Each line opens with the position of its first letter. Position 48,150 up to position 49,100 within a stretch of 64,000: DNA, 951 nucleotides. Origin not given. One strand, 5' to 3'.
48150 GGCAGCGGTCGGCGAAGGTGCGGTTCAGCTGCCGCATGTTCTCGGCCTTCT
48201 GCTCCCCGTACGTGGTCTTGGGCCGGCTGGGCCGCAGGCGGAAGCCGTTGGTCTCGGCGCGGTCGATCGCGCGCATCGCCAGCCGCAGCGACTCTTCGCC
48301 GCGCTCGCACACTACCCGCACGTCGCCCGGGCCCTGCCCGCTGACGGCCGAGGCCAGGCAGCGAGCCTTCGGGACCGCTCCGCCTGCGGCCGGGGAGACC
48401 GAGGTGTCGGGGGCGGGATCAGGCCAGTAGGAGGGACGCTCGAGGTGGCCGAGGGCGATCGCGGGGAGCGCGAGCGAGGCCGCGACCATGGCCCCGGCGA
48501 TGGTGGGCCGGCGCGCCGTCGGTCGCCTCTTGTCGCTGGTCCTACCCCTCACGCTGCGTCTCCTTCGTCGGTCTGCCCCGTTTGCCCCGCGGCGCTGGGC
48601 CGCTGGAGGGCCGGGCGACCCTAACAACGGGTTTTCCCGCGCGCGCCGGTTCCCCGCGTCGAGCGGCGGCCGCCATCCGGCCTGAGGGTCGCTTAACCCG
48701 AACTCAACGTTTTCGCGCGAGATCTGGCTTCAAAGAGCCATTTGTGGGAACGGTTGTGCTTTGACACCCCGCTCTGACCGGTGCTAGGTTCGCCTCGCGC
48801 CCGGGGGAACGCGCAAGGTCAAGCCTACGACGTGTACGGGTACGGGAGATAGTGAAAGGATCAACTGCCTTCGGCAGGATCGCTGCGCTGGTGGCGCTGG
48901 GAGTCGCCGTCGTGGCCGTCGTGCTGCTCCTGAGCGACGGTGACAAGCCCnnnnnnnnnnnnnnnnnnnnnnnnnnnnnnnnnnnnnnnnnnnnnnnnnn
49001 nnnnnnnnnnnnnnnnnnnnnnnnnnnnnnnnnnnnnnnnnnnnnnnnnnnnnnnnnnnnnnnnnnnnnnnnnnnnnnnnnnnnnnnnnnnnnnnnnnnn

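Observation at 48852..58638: Six-gene mce cluster with no yrbE permease or mkl ATPase genes in the neighbourhood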

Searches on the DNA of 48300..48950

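Call 57: search_rna_families(source=window, start=48300, end=48950, threshold=evalue, max_evalue=1)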
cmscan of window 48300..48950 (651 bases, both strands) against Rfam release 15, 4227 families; matches with E-value up to 1: 0.
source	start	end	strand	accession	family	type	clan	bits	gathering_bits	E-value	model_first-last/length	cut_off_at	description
